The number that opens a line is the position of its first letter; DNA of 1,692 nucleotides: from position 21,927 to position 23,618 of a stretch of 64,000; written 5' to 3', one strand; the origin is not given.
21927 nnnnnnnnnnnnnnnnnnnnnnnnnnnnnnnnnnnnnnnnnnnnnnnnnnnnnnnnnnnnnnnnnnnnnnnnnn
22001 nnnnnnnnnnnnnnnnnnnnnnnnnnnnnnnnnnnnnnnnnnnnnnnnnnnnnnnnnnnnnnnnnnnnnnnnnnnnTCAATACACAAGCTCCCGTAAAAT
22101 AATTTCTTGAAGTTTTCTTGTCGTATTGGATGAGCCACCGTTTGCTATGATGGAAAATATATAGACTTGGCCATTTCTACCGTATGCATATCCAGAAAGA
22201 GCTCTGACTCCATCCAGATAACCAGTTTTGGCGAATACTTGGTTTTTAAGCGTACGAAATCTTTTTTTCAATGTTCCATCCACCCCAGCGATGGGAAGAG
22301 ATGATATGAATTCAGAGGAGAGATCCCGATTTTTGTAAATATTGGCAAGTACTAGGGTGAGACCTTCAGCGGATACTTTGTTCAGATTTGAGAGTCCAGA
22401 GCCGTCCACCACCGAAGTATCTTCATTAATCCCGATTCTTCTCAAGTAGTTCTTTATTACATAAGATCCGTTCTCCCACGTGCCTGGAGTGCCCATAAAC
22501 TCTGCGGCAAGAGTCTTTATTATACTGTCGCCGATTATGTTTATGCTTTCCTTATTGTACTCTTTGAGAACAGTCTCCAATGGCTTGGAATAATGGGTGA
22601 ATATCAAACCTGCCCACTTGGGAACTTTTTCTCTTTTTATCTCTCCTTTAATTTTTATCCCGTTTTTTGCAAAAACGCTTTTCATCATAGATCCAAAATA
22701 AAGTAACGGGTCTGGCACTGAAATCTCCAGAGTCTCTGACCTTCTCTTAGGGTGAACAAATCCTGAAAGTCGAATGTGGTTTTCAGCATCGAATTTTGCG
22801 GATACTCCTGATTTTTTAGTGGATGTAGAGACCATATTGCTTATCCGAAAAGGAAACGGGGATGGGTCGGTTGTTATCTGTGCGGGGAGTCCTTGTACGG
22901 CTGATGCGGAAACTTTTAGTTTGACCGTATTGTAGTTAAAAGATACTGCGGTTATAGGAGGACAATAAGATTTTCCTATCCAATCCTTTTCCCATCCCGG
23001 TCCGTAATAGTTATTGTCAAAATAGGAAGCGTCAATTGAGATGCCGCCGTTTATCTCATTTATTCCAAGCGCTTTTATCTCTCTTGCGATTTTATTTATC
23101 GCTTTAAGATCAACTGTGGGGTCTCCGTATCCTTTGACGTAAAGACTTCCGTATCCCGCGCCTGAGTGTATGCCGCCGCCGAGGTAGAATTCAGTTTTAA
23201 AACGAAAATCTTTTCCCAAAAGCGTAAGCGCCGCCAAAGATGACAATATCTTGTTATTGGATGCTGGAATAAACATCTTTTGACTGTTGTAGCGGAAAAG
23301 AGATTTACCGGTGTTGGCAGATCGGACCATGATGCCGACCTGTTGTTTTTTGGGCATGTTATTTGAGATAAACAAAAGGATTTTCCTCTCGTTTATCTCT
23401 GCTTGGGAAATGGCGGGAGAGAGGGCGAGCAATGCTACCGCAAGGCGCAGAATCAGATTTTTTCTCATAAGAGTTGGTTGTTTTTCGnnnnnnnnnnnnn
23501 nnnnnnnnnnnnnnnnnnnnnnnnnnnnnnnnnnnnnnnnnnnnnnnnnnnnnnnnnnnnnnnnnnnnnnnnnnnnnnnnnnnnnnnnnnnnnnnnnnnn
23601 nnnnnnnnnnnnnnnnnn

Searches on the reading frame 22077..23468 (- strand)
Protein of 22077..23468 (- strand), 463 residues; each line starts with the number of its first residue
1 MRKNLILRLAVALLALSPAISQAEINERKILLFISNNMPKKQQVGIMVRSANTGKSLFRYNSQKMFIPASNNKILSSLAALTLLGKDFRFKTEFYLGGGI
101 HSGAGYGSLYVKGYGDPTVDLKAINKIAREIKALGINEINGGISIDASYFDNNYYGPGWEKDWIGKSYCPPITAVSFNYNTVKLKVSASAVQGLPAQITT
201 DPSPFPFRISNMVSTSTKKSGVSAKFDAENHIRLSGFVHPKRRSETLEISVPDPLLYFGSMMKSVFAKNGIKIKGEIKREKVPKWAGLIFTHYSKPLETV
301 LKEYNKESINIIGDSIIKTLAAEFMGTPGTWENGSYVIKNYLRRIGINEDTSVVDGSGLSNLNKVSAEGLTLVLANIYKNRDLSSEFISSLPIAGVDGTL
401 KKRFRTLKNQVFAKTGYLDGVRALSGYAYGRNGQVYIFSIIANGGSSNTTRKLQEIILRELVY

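Call 20: find_encoding_contigs(protein=window:22077-23468:-, flank=10000, max_places=6)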
Protein window:22077-23468:- (463 aa): no gene with exactly this product is on record in the collection.

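Call 50: search_protein_families(library=pfam, proteins=[window:22077-23468:-], max_evalue=0.001)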
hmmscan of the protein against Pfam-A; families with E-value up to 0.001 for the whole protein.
window:22077-23468:- (463 aa): 2 families
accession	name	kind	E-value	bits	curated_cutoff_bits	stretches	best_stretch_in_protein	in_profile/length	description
PF02113.21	Peptidase_S13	-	1.2e-97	327.9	22.8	1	41-451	16-431/444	D-Ala-D-Ala carboxypeptidase 3 (S13) family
PF13354.11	Beta-lactamase2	-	1.1e-05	25.3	22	0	341-441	106-213/214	Beta-lactamase enzyme family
